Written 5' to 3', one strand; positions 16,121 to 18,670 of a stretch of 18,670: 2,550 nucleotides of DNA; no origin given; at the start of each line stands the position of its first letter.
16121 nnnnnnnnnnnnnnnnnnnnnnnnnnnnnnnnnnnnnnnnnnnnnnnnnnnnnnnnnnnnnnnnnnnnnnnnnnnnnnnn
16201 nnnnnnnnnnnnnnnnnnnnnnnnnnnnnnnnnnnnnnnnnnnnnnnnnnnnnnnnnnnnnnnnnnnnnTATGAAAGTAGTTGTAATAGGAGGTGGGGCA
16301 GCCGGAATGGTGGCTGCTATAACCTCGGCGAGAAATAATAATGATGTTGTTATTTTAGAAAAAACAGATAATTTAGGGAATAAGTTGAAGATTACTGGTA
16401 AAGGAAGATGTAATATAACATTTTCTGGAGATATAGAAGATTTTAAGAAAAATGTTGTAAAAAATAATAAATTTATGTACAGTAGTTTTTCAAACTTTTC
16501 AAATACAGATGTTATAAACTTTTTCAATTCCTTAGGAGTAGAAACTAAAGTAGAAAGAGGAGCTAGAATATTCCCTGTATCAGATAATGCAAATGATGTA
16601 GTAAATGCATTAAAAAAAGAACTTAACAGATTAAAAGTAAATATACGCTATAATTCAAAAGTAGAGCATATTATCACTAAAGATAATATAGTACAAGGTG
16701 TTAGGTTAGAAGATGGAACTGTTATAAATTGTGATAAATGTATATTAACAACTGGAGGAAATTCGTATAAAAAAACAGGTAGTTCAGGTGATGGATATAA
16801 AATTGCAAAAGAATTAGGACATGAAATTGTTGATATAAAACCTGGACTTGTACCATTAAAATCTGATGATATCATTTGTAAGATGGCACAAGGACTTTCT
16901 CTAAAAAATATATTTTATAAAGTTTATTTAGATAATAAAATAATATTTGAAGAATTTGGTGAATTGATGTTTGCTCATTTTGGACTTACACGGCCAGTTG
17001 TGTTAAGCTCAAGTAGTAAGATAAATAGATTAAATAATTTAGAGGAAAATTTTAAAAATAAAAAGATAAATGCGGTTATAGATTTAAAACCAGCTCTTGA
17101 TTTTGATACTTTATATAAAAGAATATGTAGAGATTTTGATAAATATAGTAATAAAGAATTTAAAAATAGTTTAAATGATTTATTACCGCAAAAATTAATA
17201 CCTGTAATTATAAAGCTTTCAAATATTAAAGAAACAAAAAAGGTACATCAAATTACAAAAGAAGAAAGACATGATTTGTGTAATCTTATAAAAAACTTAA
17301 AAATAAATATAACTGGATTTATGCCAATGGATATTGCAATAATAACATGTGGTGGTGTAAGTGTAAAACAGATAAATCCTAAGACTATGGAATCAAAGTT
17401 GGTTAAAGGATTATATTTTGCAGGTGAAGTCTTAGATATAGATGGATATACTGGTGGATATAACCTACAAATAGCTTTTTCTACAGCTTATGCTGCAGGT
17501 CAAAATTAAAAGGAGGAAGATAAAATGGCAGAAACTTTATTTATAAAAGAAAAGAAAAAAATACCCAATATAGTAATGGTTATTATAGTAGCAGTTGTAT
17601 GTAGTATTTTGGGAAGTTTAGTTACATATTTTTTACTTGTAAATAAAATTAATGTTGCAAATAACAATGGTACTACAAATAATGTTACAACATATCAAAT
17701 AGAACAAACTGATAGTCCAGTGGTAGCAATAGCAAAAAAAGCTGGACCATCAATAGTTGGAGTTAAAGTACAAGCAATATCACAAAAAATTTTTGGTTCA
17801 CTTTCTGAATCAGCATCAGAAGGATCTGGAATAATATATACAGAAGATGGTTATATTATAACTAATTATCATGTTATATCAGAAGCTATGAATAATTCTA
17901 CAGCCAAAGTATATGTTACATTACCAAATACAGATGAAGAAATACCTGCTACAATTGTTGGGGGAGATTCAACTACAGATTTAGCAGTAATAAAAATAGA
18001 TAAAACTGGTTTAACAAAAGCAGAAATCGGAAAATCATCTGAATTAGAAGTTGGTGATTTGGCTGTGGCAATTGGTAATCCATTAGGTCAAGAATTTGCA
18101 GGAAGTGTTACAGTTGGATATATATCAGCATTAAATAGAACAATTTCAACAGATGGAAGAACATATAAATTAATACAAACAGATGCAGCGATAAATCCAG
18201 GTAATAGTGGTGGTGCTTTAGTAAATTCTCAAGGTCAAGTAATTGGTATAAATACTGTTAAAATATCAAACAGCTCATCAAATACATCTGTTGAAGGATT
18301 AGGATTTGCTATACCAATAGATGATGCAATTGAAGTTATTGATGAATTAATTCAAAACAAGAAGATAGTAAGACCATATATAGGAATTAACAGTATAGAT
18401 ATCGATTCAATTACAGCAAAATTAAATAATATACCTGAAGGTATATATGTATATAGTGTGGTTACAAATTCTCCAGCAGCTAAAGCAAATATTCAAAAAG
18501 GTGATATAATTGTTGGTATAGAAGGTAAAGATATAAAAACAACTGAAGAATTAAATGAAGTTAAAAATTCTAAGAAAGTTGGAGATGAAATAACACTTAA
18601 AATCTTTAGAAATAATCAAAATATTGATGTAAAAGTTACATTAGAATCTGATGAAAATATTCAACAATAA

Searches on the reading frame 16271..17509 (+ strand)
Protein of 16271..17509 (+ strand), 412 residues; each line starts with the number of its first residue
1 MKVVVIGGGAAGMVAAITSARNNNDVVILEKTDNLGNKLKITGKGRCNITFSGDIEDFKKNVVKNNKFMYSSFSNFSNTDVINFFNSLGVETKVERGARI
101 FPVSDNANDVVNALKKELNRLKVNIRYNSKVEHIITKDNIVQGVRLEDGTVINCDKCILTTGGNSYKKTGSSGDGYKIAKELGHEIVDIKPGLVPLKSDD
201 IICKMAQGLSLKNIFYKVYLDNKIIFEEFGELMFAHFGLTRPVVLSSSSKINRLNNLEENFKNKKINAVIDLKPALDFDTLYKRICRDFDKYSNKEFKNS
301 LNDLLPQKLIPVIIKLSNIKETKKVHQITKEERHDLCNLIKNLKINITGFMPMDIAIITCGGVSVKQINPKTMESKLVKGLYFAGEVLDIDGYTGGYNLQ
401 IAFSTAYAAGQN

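Call 81: search_protein_families(library=pfam, proteins=[window:16271-17509:+], max_evalue=0.001)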
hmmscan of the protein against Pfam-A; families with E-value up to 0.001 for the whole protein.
window:16271-17509:+ (412 aa): 13 families
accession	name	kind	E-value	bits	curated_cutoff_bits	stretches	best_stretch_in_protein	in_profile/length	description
PF03486.20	HI0933_like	-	2.8e-89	299.2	50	1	2-412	2-244/244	HI0933-like protein Rossmann domain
PF22780.1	HI0933_like_1st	-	6.5e-33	114.3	27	1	190-357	1-164/165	HI0933-like protein barrel and H2TH domain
PF01134.28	GIDA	-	7.1e-16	58.7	22.1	1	2-163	1-150/391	Glucose inhibited division protein A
PF07992.20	Pyr_redox_2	-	2.4e-14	53.9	26.1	2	1-35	1-35/291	Pyridine nucleotide-disulphide oxidoreductase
PF00890.30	FAD_binding_2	-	5.8e-13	49.2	20.4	1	3-37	2-36/414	FAD binding domain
PF01266.30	DAO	-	1.3e-10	41.8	27.9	2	107-168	148-208/353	FAD dependent oxidoreductase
PF00070.33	Pyr_redox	-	2.2e-09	38.2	22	1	78-149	11-82/82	Pyridine nucleotide-disulphide oxidoreductase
PF13738.12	Pyr_redox_3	-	4.4e-09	36.4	30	1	4-39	1-36/305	Pyridine nucleotide-disulphide oxidoreductase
PF12831.13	FAD_oxidored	-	2.5e-07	30.8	27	1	3-37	2-36/416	FAD dependent oxidoreductase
PF13450.12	NAD_binding_8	-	3.2e-07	31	21.9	1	5-36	1-32/68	NAD(P)-binding Rossmann-like domain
PF01593.30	Amino_oxidase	-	5.9e-07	29.5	19.8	1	104-167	200-260/443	Flavin containing amine oxidoreductase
PF05834.18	Lycopene_cycl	-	0.00042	19.9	23.4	0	3-35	2-36/380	Lycopene cyclase protein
PF01262.27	AlaDh_PNT_C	-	0.00049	20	23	0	2-49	30-78/214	Alanine dehydrogenase/PNT, C-terminal domain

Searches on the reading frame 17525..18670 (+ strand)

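Call 81: search_protein_families(library=pfam, proteins=[window:17525-18670:+], max_evalue=0.001)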
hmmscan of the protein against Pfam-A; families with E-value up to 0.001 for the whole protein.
window:17525-18670:+ (381 aa): 7 families
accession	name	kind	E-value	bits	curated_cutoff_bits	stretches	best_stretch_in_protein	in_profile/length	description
PF13365.12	Trypsin_2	-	4.4e-32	112.2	27.6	1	100-242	1-144/144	Trypsin-like peptidase domain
PF13180.12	PDZ_2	-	6.3e-19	68.5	27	1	284-373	1-80/80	PDZ domain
PF00089.32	Trypsin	-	8.9e-17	62.1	20.6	1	79-271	4-219/220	Trypsin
PF00595.29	PDZ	-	3.8e-10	40.4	23.2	1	304-360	24-80/81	PDZ domain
PF17820.7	PDZ_6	-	3.2e-09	36.8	27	1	308-343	1-36/54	PDZ domain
PF01732.22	Mycop_pep_DUF31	-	0.00023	21.4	27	0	110-167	53-102/346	Mycoplasma peptidase (DUF31)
PF04495.20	GRASP55_65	-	0.0004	21.1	27.7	0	306-376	44-114/138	GRASP55/65 PDZ-like domain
